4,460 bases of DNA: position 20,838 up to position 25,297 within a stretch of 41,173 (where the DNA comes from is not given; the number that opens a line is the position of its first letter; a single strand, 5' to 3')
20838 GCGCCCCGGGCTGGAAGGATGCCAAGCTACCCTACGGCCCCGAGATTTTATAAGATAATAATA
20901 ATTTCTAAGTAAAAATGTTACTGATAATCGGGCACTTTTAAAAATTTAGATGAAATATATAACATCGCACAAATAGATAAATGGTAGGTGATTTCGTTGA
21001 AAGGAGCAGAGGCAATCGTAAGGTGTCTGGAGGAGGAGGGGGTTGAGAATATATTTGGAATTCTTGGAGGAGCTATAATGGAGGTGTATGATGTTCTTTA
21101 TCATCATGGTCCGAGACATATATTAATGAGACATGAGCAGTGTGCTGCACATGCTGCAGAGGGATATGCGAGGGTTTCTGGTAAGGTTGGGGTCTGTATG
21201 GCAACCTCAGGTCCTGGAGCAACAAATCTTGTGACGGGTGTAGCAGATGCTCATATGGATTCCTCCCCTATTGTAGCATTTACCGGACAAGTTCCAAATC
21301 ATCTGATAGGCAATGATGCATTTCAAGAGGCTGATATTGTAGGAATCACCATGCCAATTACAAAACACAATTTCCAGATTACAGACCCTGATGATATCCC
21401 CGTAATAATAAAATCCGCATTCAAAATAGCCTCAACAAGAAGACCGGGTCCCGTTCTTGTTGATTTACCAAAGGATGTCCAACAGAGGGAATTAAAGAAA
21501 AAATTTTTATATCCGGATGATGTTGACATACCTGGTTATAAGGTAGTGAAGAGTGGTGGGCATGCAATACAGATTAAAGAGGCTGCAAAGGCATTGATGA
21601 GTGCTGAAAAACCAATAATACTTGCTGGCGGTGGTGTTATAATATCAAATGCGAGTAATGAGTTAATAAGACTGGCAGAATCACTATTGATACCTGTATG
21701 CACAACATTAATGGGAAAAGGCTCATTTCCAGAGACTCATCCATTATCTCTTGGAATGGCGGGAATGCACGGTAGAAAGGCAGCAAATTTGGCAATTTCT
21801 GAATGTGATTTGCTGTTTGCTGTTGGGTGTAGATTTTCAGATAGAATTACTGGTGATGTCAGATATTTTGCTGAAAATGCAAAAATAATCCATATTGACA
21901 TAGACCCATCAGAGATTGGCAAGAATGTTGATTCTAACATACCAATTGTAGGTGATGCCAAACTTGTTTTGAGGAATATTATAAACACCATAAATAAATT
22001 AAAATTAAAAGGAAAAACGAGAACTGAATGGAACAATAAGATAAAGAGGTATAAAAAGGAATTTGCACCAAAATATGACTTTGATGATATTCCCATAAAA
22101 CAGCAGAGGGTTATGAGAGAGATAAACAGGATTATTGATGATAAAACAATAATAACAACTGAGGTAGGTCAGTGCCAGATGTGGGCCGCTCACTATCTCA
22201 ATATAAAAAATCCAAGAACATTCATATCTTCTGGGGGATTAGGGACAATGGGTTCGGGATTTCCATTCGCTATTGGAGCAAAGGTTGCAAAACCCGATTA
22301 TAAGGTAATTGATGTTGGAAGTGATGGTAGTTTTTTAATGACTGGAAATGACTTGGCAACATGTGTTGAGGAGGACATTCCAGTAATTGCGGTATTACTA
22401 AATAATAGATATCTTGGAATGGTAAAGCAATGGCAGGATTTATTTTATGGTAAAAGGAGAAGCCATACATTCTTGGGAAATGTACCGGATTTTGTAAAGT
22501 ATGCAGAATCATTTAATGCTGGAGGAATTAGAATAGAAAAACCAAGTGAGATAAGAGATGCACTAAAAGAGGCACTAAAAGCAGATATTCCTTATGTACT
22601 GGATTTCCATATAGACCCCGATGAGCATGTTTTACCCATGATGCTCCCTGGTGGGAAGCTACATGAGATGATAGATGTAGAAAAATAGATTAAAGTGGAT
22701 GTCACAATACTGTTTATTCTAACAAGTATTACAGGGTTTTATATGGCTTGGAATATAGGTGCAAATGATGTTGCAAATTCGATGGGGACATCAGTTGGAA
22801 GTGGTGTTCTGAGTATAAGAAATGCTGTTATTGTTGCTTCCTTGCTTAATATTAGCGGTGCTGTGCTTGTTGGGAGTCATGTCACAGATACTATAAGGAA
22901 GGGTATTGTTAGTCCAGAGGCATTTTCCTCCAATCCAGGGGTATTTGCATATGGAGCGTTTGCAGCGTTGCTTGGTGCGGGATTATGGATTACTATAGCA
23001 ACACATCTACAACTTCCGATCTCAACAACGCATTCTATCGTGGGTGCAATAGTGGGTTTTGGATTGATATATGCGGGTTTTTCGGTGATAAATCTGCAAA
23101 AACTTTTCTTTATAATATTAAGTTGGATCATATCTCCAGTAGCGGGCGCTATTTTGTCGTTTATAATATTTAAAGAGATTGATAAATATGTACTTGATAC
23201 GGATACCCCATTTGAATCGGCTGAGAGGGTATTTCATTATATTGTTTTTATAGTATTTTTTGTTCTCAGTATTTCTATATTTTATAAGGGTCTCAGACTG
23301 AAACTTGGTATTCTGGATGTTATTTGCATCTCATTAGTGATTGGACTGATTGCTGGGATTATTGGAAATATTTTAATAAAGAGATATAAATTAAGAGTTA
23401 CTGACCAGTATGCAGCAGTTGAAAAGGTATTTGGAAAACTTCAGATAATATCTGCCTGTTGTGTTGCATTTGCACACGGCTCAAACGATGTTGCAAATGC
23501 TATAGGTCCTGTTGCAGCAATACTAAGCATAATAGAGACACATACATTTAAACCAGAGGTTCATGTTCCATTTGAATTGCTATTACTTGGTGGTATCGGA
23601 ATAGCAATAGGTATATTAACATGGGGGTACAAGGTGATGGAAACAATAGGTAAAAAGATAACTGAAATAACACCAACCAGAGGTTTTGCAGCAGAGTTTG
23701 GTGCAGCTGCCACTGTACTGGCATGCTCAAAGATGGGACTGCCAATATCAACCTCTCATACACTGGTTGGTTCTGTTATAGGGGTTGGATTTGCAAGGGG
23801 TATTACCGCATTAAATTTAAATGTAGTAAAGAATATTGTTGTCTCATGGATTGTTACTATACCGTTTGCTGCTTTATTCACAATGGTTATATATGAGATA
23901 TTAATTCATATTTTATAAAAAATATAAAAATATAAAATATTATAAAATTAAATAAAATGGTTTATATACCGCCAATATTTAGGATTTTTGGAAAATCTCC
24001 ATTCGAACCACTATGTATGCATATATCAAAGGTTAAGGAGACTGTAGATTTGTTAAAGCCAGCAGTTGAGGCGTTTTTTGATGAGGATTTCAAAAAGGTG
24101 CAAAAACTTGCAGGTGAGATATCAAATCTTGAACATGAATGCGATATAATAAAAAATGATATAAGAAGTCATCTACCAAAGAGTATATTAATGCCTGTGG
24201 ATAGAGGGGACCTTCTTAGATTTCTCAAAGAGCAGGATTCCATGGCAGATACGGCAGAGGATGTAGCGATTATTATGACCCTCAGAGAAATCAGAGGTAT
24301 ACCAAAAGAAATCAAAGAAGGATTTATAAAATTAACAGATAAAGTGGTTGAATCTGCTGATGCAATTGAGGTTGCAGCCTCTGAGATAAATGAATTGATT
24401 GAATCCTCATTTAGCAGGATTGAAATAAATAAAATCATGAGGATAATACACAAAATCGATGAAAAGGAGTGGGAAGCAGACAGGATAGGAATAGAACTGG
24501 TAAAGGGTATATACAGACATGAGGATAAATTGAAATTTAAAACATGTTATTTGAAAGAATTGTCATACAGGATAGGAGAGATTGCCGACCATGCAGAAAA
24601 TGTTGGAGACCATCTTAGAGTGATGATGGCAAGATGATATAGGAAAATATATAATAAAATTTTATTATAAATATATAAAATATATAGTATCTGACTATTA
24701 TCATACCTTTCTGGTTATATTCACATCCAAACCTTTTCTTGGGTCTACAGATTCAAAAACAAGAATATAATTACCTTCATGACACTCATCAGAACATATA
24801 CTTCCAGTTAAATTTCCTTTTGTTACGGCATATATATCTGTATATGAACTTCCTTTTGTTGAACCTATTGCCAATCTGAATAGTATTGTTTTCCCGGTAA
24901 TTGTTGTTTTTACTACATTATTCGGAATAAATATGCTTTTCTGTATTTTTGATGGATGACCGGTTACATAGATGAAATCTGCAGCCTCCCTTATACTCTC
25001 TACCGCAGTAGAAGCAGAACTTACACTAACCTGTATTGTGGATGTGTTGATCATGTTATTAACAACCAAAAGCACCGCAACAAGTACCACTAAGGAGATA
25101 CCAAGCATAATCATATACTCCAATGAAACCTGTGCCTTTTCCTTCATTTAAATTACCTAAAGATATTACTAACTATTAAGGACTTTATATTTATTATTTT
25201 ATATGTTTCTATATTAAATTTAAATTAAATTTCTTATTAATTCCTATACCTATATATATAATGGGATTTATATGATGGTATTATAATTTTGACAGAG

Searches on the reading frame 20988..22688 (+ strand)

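Call 87: search_protein_families(library=pfam, max_evalue=0.00001, proteins=[window:20988-22688:+])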
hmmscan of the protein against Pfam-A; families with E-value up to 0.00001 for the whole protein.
window:20988-22688:+ (566 aa): 3 families
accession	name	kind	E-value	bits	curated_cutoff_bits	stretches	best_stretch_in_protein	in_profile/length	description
PF02775.26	TPP_enzyme_C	-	8.1e-53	178.7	21.9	1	393-540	2-151/151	Thiamine pyrophosphate enzyme, C-terminal TPP binding domain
PF00205.28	TPP_enzyme_M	-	1.3e-52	177.6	30.4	1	196-330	1-136/137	Thiamine pyrophosphate enzyme, central domain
PF02776.23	TPP_enzyme_N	-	1.7e-40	137.9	26.8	1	5-119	2-118/119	Thiamine pyrophosphate enzyme, N-terminal TPP binding domain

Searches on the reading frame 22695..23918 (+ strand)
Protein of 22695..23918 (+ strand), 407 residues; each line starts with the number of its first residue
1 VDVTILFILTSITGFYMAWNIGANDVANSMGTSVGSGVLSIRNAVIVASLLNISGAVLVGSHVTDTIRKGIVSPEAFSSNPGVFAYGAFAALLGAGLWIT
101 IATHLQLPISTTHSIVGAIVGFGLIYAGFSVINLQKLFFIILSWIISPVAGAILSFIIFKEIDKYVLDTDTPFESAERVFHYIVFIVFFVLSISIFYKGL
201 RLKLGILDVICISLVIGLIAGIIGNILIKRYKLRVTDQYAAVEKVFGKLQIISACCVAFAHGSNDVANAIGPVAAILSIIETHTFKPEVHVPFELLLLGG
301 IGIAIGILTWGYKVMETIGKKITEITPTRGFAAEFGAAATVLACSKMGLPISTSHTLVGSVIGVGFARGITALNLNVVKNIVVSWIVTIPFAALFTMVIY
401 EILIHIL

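Call 87: search_protein_families(library=pfam, max_evalue=0.00001, proteins=[window:22695-23918:+])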
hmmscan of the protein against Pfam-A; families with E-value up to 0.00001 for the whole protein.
window:22695-23918:+ (407 aa): 1 family
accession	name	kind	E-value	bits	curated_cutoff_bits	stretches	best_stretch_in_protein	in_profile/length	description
PF01384.25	PHO4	-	2.9e-114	382.1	33.7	1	21-395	1-349/350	Phosphate transporter family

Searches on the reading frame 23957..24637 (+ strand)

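Call 87: search_protein_families(library=pfam, max_evalue=0.00001, proteins=[window:23957-24637:+])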
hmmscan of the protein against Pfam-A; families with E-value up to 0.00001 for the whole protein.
window:23957-24637:+ (226 aa): 1 family
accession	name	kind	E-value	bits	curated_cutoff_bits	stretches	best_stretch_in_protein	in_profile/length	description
PF01865.21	PhoU_div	-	6.9e-49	166.5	24.4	1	8-225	2-213/214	Protein of unknown function DUF47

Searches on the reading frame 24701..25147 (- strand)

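Call 97: search_protein_families(library=pfam, max_evalue=0.01, proteins=[window:24701-25147:-])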
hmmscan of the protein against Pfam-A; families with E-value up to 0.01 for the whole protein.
window:24701-25147:- (148 aa): 1 family
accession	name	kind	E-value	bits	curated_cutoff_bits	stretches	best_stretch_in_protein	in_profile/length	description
PF04021.17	Class_IIIsignal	-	3.7e-05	24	23.7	1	4-26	2-24/27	Class III signal peptide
